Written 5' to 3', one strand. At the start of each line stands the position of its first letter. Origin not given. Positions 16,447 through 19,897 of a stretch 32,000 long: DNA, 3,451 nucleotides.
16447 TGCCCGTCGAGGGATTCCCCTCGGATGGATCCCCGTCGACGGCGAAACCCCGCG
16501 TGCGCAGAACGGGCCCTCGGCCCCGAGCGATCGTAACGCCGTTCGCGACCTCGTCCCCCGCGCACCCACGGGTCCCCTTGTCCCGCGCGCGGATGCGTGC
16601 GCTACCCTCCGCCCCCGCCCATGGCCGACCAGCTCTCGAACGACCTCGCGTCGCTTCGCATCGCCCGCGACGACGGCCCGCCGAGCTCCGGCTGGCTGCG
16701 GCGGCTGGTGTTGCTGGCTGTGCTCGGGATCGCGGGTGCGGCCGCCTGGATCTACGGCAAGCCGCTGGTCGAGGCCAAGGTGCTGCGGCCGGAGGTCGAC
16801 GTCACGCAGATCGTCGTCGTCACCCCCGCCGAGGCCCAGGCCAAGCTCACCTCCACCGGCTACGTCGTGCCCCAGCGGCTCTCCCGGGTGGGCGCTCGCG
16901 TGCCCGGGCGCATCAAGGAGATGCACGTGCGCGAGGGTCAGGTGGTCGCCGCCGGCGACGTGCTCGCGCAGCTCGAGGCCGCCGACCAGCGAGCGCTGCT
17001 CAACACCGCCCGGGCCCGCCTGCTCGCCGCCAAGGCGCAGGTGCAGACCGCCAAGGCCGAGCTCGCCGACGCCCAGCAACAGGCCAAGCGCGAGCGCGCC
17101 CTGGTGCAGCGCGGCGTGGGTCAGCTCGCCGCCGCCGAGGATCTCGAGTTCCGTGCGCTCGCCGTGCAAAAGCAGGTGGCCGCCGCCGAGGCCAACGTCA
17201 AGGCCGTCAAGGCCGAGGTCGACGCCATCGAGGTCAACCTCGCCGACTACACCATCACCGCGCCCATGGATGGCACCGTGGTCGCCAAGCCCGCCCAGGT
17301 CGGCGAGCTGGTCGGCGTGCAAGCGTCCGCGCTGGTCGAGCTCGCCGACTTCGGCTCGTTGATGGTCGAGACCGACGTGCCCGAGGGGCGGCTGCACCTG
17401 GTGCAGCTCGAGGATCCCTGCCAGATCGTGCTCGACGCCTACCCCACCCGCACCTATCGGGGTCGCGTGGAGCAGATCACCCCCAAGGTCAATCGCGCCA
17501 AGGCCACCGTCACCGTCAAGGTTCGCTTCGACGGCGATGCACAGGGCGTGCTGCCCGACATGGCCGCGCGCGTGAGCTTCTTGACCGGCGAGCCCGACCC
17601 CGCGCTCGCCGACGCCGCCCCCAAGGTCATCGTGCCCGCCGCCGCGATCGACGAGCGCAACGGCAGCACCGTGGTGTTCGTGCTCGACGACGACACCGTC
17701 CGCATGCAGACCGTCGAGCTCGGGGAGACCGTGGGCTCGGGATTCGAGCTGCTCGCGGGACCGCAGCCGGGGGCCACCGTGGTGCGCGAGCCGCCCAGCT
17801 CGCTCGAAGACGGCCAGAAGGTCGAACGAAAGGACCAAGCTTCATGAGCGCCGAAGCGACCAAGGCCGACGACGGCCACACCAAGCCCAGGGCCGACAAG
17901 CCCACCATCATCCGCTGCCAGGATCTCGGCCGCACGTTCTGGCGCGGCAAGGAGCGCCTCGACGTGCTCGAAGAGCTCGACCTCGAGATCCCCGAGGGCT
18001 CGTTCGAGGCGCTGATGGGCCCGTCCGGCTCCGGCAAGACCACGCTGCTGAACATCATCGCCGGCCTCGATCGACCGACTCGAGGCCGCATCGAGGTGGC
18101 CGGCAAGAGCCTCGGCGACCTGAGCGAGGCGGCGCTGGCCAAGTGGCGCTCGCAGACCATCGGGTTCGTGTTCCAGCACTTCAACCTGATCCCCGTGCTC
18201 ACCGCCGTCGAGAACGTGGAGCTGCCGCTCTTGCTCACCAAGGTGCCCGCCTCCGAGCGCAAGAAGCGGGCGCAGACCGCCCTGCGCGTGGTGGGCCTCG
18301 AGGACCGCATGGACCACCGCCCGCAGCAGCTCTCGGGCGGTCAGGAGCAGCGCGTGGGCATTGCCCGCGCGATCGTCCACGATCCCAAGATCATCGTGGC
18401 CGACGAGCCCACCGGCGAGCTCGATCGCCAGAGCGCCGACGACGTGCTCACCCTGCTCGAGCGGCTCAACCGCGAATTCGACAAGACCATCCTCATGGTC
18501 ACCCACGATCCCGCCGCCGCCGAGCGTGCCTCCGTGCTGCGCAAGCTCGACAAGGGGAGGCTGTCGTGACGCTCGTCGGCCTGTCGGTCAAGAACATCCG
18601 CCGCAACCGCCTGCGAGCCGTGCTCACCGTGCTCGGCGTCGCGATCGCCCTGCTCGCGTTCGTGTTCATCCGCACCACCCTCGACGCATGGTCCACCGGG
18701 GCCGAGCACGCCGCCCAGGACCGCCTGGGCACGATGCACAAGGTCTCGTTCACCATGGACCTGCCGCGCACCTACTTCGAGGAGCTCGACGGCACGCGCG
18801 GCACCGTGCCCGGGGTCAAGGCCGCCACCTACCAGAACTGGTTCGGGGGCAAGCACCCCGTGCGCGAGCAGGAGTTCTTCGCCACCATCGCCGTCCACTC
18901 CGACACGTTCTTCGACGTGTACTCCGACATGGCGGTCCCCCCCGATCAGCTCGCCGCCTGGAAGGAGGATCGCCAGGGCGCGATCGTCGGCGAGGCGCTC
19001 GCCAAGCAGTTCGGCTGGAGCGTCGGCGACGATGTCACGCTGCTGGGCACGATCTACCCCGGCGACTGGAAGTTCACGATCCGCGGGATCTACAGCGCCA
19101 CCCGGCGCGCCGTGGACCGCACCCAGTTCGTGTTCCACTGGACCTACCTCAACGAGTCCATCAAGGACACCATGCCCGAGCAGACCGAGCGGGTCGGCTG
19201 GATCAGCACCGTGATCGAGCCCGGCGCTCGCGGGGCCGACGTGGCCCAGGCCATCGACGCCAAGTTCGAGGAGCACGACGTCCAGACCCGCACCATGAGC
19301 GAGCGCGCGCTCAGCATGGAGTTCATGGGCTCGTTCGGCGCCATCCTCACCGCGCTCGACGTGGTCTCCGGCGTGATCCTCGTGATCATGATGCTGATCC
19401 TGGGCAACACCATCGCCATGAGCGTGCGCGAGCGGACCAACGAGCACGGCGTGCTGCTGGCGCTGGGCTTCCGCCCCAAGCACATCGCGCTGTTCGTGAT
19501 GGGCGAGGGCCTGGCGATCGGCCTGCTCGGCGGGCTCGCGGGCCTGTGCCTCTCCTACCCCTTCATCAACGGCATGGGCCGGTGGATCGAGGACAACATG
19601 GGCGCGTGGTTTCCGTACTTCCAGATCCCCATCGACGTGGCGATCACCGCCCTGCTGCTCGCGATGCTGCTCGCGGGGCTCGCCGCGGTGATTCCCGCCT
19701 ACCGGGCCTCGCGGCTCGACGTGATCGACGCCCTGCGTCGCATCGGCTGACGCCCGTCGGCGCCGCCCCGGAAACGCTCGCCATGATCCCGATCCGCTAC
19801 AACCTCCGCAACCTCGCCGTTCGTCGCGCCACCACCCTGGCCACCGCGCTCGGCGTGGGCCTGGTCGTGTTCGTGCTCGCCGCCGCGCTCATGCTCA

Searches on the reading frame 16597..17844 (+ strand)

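Call 46: search_protein_families(library=pfam, proteins=[window:16597-17844:+], max_evalue=0.001)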
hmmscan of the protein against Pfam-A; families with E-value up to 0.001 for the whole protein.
window:16597-17844:+ (416 aa): 3 families
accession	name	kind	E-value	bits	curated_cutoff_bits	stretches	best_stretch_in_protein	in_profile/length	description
PF16576.10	HlyD_D23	-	2.4e-25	89.5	30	1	93-324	17-214/214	Barrel-sandwich domain of CusB or HlyD membrane-fusion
PF13437.12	HlyD_3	-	1.3e-19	71.3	22.2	2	219-314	1-96/106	HlyD family secretion protein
PF13533.13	Biotin_lipoyl_2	-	1e-08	35.2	29.8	1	100-127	5-32/32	Biotin-lipoyl like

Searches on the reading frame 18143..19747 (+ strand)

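Call 46: search_protein_families(library=pfam, proteins=[window:18143-19747:+], max_evalue=0.001)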
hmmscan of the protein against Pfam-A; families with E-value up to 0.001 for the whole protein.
window:18143-19747:+ (535 aa): 2 families
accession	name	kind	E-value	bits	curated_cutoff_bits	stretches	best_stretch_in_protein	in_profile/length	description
PF02687.27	FtsX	-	5.4e-17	62.4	25.5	1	407-526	2-119/120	FtsX-like permease C-terminal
PF12704.14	MacB_PCD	-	4.8e-12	47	27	1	160-373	2-206/207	MacB-like periplasmic core domain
